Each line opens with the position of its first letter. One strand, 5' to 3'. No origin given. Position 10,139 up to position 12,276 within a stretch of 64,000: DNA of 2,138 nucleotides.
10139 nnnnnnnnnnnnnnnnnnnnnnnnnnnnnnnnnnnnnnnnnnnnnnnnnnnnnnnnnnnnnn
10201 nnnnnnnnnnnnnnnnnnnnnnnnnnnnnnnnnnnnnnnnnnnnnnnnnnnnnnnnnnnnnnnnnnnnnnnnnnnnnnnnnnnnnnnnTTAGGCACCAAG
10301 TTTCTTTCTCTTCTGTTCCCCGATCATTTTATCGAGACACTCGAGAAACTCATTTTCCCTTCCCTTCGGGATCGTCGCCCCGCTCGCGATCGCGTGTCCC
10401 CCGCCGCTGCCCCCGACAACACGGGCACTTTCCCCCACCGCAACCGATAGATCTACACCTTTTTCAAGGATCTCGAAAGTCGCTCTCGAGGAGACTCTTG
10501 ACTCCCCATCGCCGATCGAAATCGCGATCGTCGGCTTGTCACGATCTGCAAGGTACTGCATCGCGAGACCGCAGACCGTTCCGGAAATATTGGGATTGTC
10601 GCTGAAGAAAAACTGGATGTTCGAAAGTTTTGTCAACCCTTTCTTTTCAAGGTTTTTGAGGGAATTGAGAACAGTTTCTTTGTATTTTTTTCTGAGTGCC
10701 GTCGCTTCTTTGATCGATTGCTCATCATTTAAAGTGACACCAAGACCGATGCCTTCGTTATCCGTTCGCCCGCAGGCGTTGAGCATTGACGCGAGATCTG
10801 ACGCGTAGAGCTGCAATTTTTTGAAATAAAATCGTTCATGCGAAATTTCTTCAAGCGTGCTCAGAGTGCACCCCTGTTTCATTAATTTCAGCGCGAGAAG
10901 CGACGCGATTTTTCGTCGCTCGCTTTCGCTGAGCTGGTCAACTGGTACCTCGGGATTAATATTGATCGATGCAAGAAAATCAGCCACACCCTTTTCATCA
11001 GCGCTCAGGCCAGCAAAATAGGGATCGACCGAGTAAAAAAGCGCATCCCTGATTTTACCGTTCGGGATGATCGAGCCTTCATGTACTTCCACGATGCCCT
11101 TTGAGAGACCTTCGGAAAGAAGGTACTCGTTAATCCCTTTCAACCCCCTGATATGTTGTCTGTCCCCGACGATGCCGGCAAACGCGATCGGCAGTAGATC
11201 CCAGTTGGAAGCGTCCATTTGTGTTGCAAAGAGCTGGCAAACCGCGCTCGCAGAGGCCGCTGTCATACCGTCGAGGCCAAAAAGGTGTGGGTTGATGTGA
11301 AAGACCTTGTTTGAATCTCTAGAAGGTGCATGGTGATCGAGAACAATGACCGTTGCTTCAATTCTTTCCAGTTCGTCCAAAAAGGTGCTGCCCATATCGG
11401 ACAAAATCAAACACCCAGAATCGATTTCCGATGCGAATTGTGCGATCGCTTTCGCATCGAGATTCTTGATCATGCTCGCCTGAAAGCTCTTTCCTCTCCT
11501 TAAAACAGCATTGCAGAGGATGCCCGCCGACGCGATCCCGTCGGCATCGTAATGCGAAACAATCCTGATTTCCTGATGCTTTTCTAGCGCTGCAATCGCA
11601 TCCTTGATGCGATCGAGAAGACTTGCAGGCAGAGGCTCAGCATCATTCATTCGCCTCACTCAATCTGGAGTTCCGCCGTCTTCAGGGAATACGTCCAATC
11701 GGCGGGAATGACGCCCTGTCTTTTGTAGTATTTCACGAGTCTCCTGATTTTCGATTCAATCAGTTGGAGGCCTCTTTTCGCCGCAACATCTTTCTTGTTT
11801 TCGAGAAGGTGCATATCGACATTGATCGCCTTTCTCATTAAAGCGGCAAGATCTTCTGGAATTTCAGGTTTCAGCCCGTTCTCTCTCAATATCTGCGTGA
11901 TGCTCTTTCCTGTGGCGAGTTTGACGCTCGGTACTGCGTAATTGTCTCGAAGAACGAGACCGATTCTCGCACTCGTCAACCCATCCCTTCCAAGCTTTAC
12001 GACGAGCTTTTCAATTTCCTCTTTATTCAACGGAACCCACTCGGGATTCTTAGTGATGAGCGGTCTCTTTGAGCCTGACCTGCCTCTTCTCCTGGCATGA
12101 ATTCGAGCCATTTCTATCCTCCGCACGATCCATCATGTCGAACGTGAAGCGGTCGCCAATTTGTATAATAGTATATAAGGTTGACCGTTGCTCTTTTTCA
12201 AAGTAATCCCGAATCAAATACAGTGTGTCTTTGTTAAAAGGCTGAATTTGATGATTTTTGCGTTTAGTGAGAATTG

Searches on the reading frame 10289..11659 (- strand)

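Call 91: search_protein_families(library=padloc, proteins=[L009:1557-4328:-, L009:4469-7438:+, L009:7438-7989:+, L009:117-650:+], max_evalue=0.01)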
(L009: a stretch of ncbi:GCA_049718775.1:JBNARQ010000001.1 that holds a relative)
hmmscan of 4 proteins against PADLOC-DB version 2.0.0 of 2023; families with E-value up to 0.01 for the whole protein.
L009:1557-4328:- (923 aa): 17 families
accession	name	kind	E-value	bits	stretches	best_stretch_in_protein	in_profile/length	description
PDLC00661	HmaB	-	5.7e-66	221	2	192-785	254-844/973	DNA-adenine methylase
PDLC00660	HmaB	-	7.8e-64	214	2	192-762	253-815/967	DNA-adenine methylase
PDLC02189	DUF1156_MTase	-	6.5e-54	181.5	3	308-698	368-708/944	-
PDLC03352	MTase_II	-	3.6e-44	148.9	3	336-551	373-599/1023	Type II methyltransferase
PDLC03233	MTase_II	-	2.4e-40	136.8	1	126-649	122-624/731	Type II methyltransferase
PDLC03314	MTase_II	-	5.1e-39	132.1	4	519-695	548-705/944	Type II methyltransferase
PDLC02541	PglX|PglXI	-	1.7e-18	64.1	1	279-635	281-589/919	PglXI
PDLC03312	MTase_II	-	2e-11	40.4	2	500-638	1110-1232/1344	Type II methyltransferase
PDLC03319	MTase_II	-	8.8e-11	39.3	1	503-639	277-393/503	Type II methyltransferase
PDLC03346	MTase_II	-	5e-10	35.8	2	514-636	604-704/1068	Type II methyltransferase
PDLC03367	MTase_II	-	6.7e-05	19.4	0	125-170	41-86/633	Type II methyltransferase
PDLC03295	MTase_II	-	0.00011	19.9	0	580-627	41-88/292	Type II methyltransferase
PDLC03387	MTase_II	-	0.00088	16.5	0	513-537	26-50/289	Type II methyltransferase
PDLC04134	mad2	-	0.0023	14.8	0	484-618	326-400/492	mads_2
PDLC03228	MTase_II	-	0.0028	15.5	0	103-167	142-205/227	Type II methyltransferase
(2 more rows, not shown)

L009:4469-7438:+ (989 aa): 2 families
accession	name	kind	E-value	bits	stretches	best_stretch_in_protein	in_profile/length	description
PDLC00662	HmaC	-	1.4e-92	309.5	1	14-671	8-674/941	AAA+ ATPase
PDLC02192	DUF499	-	4.9e-54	181.6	1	52-791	36-757/1022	-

L009:7438-7989:+ (183 aa): 0 families

L009:117-650:+ (177 aa): 0 families

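Call 118: search_protein_families(library=padloc, proteins=[L078:12651-13568:+, L078:13555-14310:-, L078:14996-15883:-, L078:16733-17296:+, L080:11958-12740:-, L080:12993-13529:-, L080:14052-15179:-, L078:14447-14671:-], max_evalue=0.001)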
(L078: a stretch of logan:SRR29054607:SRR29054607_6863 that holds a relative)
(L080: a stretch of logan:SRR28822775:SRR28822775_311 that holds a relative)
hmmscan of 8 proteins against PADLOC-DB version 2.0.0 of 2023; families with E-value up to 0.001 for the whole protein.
L078:12651-13568:+ (305 aa): 61 families (the best 25 are shown)
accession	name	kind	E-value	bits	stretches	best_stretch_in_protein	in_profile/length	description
PDLC03363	MTase_II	-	2.6e-118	392.6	1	8-301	10-293/294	Type II methyltransferase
PDLC03353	MTase_II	-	2.5e-40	136.7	2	26-119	162-253/260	Type II methyltransferase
PDLC03350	MTase_II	-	4e-40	136.2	2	25-119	207-300/312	Type II methyltransferase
PDLC03371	MTase_II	-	1.2e-26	91.9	1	37-120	173-256/260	Type II methyltransferase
PDLC03387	MTase_II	-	1.4e-25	88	1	53-123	212-281/289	Type II methyltransferase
PDLC03391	MTase_II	-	3.5e-23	79.9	1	51-299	141-378/381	Type II methyltransferase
PDLC03283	MTase_II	-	1.5e-22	78.3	2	40-119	192-274/352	Type II methyltransferase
PDLC03259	MTase_II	-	2.1e-21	74.2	1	28-117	172-256/423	Type II methyltransferase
PDLC03260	MTase_II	-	3.7e-21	73.4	1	26-129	220-320/349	Type II methyltransferase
PDLC03299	MTase_II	-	3.1e-20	70.8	1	38-128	179-267/296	Type II methyltransferase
PDLC03241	MTase_II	-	1.6e-16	58.3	1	51-120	368-437/447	Type II methyltransferase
PDLC03295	MTase_II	-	4.7e-15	53.8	1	25-122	173-272/292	Type II methyltransferase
PDLC03230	MTase_II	-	6.2e-15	53.3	1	34-116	200-282/360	Type II methyltransferase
PDLC03351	MTase_II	-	9.7e-15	52.6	1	59-166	131-235/348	Type II methyltransferase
PDLC03339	MTase_II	-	1.2e-14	51.8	1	39-119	194-274/399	Type II methyltransferase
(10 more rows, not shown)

L078:13555-14310:- (251 aa): 0 families

L078:14996-15883:- (295 aa): 6 families
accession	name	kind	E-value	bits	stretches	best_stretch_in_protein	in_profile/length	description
PDLC04916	PDC-S11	-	2.4e-42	143.3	1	7-181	23-195/358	-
PDLC04915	PDC-S11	-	4.2e-27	93.4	1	7-188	25-215/379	-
PDLC04913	PDC-S11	-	1.4e-24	84.8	1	3-172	21-198/375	-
PDLC04910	PDC-S11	-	1.2e-21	75.4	1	3-185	21-211/359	-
PDLC04909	PDC-S11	-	1.5e-15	55.6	1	6-172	24-197/347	-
PDLC04944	PDC-S18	-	1.1e-08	32.8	1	3-139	17-142/307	-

L078:16733-17296:+ (187 aa): 1 family
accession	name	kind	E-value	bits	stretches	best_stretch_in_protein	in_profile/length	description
PDLC04505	PDC-M19A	-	3e-08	31.5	1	46-148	36-135/294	-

L080:11958-12740:- (260 aa): 0 families

L080:12993-13529:- (178 aa): 0 families

L080:14052-15179:- (375 aa): 0 families

L078:14447-14671:- (74 aa): 0 families

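Call 119: search_protein_families(library=pfam, proteins=[L078:12651-13568:+, L078:13555-14310:-, L078:14996-15883:-, L078:16733-17296:+, L080:11958-12740:-, L080:12993-13529:-, L080:14052-15179:-, L078:14447-14671:-], max_evalue=0.001)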
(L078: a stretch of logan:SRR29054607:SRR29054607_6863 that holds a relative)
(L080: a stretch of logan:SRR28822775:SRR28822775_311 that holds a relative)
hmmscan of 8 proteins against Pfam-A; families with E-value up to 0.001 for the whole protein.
L078:12651-13568:+ (305 aa): 1 family
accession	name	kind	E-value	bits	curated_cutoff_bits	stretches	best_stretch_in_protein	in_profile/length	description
PF01555.25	N6_N4_Mtase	-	1.3e-28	100.9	26.7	2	38-113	142-220/221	DNA methylase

L078:13555-14310:- (251 aa): 0 families

L078:14996-15883:- (295 aa): 1 family
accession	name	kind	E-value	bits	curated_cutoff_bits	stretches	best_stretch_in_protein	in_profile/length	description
PF01939.22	NucS_C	-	1.3e-05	25.7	24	1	11-74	4-67/124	Endonuclease NucS C-terminal domain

L078:16733-17296:+ (187 aa): 0 families

L080:11958-12740:- (260 aa): 0 families

L080:12993-13529:- (178 aa): 1 family
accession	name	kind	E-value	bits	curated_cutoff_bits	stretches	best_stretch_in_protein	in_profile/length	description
PF02322.20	Cyt_bd_oxida_II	-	0.00017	21.5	35.6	1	9-164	173-300/302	Cytochrome bd terminal oxidase subunit II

L080:14052-15179:- (375 aa): 8 families
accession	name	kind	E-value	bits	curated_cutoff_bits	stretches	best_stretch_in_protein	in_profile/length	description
PF01494.25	FAD_binding_3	-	2.1e-19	70.4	22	1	4-287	2-308/349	FAD binding domain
PF01266.30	DAO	-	1.8e-09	38.1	27.9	1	5-38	1-34/353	FAD dependent oxidoreductase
PF13450.12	NAD_binding_8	-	6.2e-07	30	21.9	1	8-37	1-30/68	NAD(P)-binding Rossmann-like domain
PF07992.20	Pyr_redox_2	-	1.6e-06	28.2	26.1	1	4-44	1-41/291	Pyridine nucleotide-disulphide oxidoreductase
PF12831.13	FAD_oxidored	-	3.6e-06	27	27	1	5-36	1-32/416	FAD dependent oxidoreductase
PF00890.30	FAD_binding_2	-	6.8e-06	26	20.4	1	5-36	1-32/414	FAD binding domain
PF01134.28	GIDA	-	2.6e-05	23.9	22.1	1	5-38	1-35/391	Glucose inhibited division protein A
PF03486.20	HI0933_like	-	0.00038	20.4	50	1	5-41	2-38/244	HI0933-like protein Rossmann domain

L078:14447-14671:- (74 aa): 0 families

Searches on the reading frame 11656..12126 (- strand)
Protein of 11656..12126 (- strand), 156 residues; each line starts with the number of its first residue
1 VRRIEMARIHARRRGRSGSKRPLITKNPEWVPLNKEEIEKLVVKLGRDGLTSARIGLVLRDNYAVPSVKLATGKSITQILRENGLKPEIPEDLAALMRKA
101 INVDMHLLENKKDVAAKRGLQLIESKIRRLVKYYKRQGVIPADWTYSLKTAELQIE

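Call 91: search_protein_families(library=padloc, proteins=[L009:1557-4328:-, L009:4469-7438:+, L009:7438-7989:+, L009:117-650:+], max_evalue=0.01)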
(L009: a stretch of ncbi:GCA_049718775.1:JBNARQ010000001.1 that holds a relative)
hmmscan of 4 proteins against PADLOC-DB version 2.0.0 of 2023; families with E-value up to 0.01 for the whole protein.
L009:1557-4328:- (923 aa): 17 families
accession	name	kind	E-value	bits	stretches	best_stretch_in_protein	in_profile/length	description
PDLC00661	HmaB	-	5.7e-66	221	2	192-785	254-844/973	DNA-adenine methylase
PDLC00660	HmaB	-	7.8e-64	214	2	192-762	253-815/967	DNA-adenine methylase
PDLC02189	DUF1156_MTase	-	6.5e-54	181.5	3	308-698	368-708/944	-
PDLC03352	MTase_II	-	3.6e-44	148.9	3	336-551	373-599/1023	Type II methyltransferase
PDLC03233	MTase_II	-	2.4e-40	136.8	1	126-649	122-624/731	Type II methyltransferase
PDLC03314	MTase_II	-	5.1e-39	132.1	4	519-695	548-705/944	Type II methyltransferase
PDLC02541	PglX|PglXI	-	1.7e-18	64.1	1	279-635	281-589/919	PglXI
PDLC03312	MTase_II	-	2e-11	40.4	2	500-638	1110-1232/1344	Type II methyltransferase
PDLC03319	MTase_II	-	8.8e-11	39.3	1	503-639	277-393/503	Type II methyltransferase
PDLC03346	MTase_II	-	5e-10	35.8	2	514-636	604-704/1068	Type II methyltransferase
PDLC03367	MTase_II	-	6.7e-05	19.4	0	125-170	41-86/633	Type II methyltransferase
PDLC03295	MTase_II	-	0.00011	19.9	0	580-627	41-88/292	Type II methyltransferase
PDLC03387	MTase_II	-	0.00088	16.5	0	513-537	26-50/289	Type II methyltransferase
PDLC04134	mad2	-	0.0023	14.8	0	484-618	326-400/492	mads_2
PDLC03228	MTase_II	-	0.0028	15.5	0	103-167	142-205/227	Type II methyltransferase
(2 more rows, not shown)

L009:4469-7438:+ (989 aa): 2 families
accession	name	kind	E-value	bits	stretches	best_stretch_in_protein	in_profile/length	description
PDLC00662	HmaC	-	1.4e-92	309.5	1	14-671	8-674/941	AAA+ ATPase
PDLC02192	DUF499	-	4.9e-54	181.6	1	52-791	36-757/1022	-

L009:7438-7989:+ (183 aa): 0 families

L009:117-650:+ (177 aa): 0 families

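Call 118: search_protein_families(library=padloc, proteins=[L078:12651-13568:+, L078:13555-14310:-, L078:14996-15883:-, L078:16733-17296:+, L080:11958-12740:-, L080:12993-13529:-, L080:14052-15179:-, L078:14447-14671:-], max_evalue=0.001)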
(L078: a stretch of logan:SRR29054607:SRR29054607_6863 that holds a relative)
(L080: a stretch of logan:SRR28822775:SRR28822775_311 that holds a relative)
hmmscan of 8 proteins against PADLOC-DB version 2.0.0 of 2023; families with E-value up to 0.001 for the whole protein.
L078:12651-13568:+ (305 aa): 61 families (the best 25 are shown)
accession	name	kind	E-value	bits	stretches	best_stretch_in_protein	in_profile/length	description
PDLC03363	MTase_II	-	2.6e-118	392.6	1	8-301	10-293/294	Type II methyltransferase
PDLC03353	MTase_II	-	2.5e-40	136.7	2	26-119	162-253/260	Type II methyltransferase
PDLC03350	MTase_II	-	4e-40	136.2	2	25-119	207-300/312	Type II methyltransferase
PDLC03371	MTase_II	-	1.2e-26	91.9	1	37-120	173-256/260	Type II methyltransferase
PDLC03387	MTase_II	-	1.4e-25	88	1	53-123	212-281/289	Type II methyltransferase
PDLC03391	MTase_II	-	3.5e-23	79.9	1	51-299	141-378/381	Type II methyltransferase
PDLC03283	MTase_II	-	1.5e-22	78.3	2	40-119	192-274/352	Type II methyltransferase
PDLC03259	MTase_II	-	2.1e-21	74.2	1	28-117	172-256/423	Type II methyltransferase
PDLC03260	MTase_II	-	3.7e-21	73.4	1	26-129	220-320/349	Type II methyltransferase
PDLC03299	MTase_II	-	3.1e-20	70.8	1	38-128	179-267/296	Type II methyltransferase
PDLC03241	MTase_II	-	1.6e-16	58.3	1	51-120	368-437/447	Type II methyltransferase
PDLC03295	MTase_II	-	4.7e-15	53.8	1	25-122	173-272/292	Type II methyltransferase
PDLC03230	MTase_II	-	6.2e-15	53.3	1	34-116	200-282/360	Type II methyltransferase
PDLC03351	MTase_II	-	9.7e-15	52.6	1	59-166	131-235/348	Type II methyltransferase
PDLC03339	MTase_II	-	1.2e-14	51.8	1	39-119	194-274/399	Type II methyltransferase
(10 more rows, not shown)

L078:13555-14310:- (251 aa): 0 families

L078:14996-15883:- (295 aa): 6 families
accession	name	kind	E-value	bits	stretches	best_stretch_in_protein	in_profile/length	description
PDLC04916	PDC-S11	-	2.4e-42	143.3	1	7-181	23-195/358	-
PDLC04915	PDC-S11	-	4.2e-27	93.4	1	7-188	25-215/379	-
PDLC04913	PDC-S11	-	1.4e-24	84.8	1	3-172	21-198/375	-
PDLC04910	PDC-S11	-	1.2e-21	75.4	1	3-185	21-211/359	-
PDLC04909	PDC-S11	-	1.5e-15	55.6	1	6-172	24-197/347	-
PDLC04944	PDC-S18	-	1.1e-08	32.8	1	3-139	17-142/307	-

L078:16733-17296:+ (187 aa): 1 family
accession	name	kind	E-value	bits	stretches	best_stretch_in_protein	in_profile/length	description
PDLC04505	PDC-M19A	-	3e-08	31.5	1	46-148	36-135/294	-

L080:11958-12740:- (260 aa): 0 families

L080:12993-13529:- (178 aa): 0 families

L080:14052-15179:- (375 aa): 0 families

L078:14447-14671:- (74 aa): 0 families

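Call 119: search_protein_families(library=pfam, proteins=[L078:12651-13568:+, L078:13555-14310:-, L078:14996-15883:-, L078:16733-17296:+, L080:11958-12740:-, L080:12993-13529:-, L080:14052-15179:-, L078:14447-14671:-], max_evalue=0.001)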
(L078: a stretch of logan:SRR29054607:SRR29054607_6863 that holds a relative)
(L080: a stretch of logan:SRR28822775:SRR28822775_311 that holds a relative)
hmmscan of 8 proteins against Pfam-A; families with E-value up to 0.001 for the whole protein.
L078:12651-13568:+ (305 aa): 1 family
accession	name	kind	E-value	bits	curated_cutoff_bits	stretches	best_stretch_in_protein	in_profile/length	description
PF01555.25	N6_N4_Mtase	-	1.3e-28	100.9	26.7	2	38-113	142-220/221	DNA methylase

L078:13555-14310:- (251 aa): 0 families

L078:14996-15883:- (295 aa): 1 family
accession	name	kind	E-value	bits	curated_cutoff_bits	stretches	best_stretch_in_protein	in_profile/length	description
PF01939.22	NucS_C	-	1.3e-05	25.7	24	1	11-74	4-67/124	Endonuclease NucS C-terminal domain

L078:16733-17296:+ (187 aa): 0 families

L080:11958-12740:- (260 aa): 0 families

L080:12993-13529:- (178 aa): 1 family
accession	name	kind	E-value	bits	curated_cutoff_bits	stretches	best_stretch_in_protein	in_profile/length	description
PF02322.20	Cyt_bd_oxida_II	-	0.00017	21.5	35.6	1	9-164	173-300/302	Cytochrome bd terminal oxidase subunit II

L080:14052-15179:- (375 aa): 8 families
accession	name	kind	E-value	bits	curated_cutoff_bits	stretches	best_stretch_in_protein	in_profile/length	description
PF01494.25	FAD_binding_3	-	2.1e-19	70.4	22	1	4-287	2-308/349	FAD binding domain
PF01266.30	DAO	-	1.8e-09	38.1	27.9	1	5-38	1-34/353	FAD dependent oxidoreductase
PF13450.12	NAD_binding_8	-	6.2e-07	30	21.9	1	8-37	1-30/68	NAD(P)-binding Rossmann-like domain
PF07992.20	Pyr_redox_2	-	1.6e-06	28.2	26.1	1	4-44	1-41/291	Pyridine nucleotide-disulphide oxidoreductase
PF12831.13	FAD_oxidored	-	3.6e-06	27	27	1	5-36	1-32/416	FAD dependent oxidoreductase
PF00890.30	FAD_binding_2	-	6.8e-06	26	20.4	1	5-36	1-32/414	FAD binding domain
PF01134.28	GIDA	-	2.6e-05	23.9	22.1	1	5-38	1-35/391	Glucose inhibited division protein A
PF03486.20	HI0933_like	-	0.00038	20.4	50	1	5-41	2-38/244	HI0933-like protein Rossmann domain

L078:14447-14671:- (74 aa): 0 families
